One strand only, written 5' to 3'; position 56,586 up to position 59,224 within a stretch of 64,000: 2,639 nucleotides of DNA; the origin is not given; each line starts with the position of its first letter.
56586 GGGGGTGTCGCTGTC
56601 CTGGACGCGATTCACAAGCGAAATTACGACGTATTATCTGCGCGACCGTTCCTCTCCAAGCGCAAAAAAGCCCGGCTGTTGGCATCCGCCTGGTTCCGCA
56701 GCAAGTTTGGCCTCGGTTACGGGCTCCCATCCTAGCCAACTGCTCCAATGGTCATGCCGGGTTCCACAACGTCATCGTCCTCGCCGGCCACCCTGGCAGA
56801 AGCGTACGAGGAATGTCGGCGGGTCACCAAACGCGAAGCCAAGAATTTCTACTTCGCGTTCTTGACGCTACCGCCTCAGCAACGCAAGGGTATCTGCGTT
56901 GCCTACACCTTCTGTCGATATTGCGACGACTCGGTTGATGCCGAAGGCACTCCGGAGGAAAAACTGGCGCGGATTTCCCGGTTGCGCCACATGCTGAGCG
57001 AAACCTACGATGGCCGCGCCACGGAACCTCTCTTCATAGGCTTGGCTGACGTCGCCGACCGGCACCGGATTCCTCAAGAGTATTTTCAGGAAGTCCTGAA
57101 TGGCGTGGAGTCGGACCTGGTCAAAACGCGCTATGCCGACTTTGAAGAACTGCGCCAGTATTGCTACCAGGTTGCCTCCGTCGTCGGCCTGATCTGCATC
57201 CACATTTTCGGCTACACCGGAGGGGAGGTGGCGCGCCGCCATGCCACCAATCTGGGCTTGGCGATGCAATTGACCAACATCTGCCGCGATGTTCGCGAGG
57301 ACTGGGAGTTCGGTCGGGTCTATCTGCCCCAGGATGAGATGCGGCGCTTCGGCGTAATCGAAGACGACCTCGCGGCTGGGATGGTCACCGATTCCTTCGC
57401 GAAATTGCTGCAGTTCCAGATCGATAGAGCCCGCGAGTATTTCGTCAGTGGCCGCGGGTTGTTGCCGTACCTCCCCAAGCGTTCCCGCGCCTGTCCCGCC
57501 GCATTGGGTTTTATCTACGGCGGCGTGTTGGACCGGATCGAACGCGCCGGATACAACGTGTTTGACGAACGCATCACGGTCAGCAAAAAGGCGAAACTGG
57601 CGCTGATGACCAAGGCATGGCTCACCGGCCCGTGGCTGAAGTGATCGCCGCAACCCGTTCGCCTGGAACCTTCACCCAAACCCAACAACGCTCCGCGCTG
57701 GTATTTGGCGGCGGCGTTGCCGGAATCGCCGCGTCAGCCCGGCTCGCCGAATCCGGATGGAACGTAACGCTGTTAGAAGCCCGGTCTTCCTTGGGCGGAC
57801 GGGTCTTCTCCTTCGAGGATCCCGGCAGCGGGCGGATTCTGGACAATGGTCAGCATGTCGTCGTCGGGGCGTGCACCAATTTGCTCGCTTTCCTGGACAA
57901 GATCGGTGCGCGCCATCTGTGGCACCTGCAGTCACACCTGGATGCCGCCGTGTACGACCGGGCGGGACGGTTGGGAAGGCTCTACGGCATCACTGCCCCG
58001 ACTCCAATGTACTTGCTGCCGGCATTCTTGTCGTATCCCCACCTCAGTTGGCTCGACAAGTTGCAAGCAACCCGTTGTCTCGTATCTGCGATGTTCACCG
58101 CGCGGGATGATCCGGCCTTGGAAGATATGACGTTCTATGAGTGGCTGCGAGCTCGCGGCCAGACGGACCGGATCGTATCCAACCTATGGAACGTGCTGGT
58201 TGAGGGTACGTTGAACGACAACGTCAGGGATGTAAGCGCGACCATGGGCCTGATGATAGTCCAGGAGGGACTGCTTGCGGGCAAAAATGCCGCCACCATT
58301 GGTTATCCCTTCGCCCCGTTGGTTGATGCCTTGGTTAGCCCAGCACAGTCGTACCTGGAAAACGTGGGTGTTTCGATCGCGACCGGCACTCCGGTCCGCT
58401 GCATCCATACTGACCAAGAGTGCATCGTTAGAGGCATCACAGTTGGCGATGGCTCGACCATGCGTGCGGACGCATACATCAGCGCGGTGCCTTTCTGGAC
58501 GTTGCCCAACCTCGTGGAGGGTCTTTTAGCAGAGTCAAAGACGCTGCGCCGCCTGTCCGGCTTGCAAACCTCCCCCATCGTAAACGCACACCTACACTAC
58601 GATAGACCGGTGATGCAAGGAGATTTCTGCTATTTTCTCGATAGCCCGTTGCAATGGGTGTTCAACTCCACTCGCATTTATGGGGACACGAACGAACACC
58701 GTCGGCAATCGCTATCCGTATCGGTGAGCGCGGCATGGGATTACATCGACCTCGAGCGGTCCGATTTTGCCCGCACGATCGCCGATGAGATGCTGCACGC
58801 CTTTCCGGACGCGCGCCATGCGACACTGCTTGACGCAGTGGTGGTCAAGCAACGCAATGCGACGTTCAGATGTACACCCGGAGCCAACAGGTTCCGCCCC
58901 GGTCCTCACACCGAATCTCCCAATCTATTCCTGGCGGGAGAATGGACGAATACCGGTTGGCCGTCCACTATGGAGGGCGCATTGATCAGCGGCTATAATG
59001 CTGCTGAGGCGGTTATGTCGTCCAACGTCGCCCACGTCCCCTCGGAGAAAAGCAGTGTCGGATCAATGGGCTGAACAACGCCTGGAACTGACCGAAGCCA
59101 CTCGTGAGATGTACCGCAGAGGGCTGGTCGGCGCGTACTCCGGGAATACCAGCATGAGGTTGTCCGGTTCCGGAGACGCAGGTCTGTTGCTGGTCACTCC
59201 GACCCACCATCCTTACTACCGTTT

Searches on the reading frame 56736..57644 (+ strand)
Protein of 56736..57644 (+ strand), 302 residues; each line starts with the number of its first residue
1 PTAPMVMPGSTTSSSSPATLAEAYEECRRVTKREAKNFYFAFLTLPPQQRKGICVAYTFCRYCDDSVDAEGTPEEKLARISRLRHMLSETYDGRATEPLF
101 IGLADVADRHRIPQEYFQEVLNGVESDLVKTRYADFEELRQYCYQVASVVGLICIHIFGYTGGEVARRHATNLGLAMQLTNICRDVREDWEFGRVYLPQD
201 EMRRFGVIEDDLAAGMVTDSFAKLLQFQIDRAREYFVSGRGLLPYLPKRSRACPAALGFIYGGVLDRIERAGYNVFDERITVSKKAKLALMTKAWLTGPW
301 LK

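Call 68: search_protein_families(library=pfam, proteins=[window:56736-57644:+], max_evalue=0.00001)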
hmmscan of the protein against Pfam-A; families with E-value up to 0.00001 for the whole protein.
window:56736-57644:+ (302 aa): 1 family
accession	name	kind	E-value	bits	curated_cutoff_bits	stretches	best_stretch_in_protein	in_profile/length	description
PF00494.24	SQS_PSY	-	1.1e-78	265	26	1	32-284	2-261/263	Squalene/phytoene synthase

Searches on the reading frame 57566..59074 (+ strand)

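Call 68: search_protein_families(library=pfam, proteins=[window:57566-59074:+], max_evalue=0.00001)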
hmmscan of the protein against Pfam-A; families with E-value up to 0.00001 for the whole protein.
window:57566-59074:+ (502 aa): 3 families
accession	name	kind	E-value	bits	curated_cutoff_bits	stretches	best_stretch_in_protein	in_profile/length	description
PF01593.30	Amino_oxidase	-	1.7e-53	182.9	19.8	1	51-484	1-443/443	Flavin containing amine oxidoreductase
PF13450.12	NAD_binding_8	-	3e-12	47.1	21.9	1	46-112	1-67/68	NAD(P)-binding Rossmann-like domain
PF01266.30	DAO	-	7.5e-11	42.6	27.9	0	263-469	158-344/353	FAD dependent oxidoreductase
